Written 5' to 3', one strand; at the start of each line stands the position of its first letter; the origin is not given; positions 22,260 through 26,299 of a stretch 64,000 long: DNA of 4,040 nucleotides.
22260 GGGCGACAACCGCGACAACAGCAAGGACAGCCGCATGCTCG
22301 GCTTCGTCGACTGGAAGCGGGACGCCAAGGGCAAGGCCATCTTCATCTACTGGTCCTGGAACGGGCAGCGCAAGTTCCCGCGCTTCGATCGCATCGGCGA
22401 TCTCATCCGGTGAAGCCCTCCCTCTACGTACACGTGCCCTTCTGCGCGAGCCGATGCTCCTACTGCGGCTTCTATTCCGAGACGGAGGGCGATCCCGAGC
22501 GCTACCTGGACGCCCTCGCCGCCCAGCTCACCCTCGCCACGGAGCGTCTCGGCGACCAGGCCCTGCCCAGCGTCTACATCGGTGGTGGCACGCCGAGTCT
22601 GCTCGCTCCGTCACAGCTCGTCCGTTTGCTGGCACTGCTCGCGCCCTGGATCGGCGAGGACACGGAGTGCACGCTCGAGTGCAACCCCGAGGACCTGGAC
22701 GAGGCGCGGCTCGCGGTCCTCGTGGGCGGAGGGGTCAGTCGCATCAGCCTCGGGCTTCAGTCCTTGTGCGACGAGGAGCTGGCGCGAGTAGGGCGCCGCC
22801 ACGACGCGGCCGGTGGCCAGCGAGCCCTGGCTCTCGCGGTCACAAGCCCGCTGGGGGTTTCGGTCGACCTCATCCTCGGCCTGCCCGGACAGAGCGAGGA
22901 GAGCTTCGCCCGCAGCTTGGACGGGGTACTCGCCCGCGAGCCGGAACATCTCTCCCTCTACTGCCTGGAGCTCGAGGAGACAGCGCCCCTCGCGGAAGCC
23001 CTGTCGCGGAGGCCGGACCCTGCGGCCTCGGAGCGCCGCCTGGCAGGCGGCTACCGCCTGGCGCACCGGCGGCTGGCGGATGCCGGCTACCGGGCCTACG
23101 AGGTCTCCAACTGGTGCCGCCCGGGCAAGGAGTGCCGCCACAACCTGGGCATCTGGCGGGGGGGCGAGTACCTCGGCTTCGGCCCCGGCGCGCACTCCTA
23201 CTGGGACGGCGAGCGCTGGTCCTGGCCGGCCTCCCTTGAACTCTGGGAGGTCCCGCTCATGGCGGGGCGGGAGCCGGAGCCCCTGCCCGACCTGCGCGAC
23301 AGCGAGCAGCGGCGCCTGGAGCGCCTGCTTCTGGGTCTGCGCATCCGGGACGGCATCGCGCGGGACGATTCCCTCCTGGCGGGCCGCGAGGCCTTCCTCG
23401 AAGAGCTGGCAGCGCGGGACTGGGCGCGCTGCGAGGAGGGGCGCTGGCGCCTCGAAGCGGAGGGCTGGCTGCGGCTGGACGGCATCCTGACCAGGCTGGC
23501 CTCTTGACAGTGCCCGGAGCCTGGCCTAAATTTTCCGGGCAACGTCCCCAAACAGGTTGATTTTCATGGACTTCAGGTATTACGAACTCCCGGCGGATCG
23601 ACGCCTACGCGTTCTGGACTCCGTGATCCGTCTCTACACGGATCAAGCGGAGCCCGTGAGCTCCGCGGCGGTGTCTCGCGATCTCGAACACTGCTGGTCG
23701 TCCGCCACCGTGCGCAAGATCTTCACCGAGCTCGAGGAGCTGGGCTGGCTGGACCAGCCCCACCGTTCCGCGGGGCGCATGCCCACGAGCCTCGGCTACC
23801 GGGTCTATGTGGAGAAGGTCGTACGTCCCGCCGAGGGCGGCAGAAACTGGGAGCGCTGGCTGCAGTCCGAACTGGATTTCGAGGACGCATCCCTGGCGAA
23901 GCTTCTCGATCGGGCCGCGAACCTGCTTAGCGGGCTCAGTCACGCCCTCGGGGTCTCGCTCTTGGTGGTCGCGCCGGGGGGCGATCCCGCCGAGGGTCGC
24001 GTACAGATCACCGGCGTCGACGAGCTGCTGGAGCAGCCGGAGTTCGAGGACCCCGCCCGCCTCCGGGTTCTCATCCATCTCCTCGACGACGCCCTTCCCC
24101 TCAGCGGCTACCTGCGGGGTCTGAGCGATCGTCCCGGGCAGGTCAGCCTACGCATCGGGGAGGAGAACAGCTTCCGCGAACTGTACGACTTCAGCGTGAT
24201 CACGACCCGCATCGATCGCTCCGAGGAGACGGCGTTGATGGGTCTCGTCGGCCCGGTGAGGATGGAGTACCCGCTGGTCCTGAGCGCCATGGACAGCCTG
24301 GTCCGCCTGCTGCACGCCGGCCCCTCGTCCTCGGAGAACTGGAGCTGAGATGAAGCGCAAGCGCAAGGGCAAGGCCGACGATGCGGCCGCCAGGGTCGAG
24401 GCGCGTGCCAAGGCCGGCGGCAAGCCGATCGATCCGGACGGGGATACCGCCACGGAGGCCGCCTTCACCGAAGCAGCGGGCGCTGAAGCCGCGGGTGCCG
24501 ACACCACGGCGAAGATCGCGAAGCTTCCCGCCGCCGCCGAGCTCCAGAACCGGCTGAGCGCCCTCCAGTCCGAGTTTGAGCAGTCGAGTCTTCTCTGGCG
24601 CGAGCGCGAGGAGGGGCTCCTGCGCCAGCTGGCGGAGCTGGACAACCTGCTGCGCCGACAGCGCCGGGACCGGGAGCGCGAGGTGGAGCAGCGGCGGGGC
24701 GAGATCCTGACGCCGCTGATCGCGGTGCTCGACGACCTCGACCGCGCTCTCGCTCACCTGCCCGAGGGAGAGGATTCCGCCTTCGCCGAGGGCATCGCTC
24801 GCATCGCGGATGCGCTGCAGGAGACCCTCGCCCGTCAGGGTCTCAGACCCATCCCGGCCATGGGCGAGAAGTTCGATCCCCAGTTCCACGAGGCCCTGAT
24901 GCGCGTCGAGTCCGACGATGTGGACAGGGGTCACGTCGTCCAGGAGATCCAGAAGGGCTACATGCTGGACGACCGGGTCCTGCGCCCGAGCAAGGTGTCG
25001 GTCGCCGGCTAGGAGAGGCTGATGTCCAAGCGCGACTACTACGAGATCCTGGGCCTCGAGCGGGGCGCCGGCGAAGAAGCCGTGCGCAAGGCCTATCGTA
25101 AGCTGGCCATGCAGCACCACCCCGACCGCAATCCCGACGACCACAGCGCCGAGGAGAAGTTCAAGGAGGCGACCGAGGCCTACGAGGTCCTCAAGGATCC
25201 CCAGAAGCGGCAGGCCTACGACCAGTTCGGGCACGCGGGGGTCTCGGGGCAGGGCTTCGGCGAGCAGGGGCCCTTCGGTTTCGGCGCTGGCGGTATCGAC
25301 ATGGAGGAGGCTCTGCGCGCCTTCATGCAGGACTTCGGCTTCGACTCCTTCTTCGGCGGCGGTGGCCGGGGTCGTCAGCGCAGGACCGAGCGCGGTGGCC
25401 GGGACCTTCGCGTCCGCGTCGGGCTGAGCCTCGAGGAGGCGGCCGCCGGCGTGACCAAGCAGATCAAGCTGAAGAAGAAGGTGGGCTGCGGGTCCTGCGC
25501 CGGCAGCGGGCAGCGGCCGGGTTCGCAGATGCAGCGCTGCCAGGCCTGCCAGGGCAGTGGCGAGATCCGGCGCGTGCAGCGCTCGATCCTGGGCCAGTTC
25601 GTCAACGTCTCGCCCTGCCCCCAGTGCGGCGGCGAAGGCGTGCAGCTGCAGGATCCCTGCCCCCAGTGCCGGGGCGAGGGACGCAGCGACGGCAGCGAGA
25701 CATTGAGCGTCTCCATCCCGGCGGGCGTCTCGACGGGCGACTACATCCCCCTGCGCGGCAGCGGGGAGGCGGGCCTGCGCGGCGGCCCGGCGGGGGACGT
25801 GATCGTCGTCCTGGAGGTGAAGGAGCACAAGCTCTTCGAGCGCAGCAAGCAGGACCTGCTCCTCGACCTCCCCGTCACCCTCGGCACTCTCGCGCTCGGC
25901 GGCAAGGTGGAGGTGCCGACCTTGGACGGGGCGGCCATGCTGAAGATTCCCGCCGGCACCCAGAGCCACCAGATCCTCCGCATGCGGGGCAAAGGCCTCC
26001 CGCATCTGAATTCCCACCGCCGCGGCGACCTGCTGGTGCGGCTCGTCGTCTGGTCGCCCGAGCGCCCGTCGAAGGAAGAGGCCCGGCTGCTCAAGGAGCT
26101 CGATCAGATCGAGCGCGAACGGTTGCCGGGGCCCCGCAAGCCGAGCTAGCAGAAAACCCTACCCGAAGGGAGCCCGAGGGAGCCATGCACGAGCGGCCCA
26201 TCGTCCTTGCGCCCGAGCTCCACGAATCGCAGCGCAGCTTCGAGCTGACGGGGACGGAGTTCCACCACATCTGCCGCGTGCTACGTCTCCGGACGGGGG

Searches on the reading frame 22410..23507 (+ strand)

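Call 53: search_protein_families(library=pfam, proteins=[window:22410-23507:+], max_evalue=0.00001)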
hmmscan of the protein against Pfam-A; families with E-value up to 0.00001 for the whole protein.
window:22410-23507:+ (365 aa): 1 family
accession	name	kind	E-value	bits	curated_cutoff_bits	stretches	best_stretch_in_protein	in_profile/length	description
PF04055.27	Radical_SAM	-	6.5e-22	78.9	29.5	1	6-170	1-163/166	Radical SAM superfamily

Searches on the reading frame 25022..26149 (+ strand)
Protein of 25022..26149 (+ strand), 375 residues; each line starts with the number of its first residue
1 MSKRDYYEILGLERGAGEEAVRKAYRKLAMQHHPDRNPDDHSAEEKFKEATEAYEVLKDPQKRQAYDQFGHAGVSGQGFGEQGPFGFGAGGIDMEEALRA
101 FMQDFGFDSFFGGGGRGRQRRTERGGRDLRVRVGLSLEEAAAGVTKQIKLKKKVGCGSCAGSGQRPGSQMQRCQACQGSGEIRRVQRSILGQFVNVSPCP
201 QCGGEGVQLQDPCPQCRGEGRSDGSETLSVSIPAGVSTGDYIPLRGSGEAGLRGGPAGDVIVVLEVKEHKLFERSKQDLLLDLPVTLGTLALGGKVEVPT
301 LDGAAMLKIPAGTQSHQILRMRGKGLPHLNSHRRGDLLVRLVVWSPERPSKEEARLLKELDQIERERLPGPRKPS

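Call 53: search_protein_families(library=pfam, proteins=[window:25022-26149:+], max_evalue=0.00001)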
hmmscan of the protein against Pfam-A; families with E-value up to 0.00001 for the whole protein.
window:25022-26149:+ (375 aa): 3 families
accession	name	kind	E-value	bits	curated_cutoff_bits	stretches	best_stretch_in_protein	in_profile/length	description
PF01556.23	DnaJ_C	-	1.6e-45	155.3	26.6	1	130-346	2-152/152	DnaJ C terminal domain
PF00226.36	DnaJ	-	6.5e-27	93.9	27.8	1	5-67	1-63/63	DnaJ domain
PF00684.25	DnaJ_CXXCXGXG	-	3.8e-15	56.3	32.7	1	156-220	1-65/65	DnaJ central domain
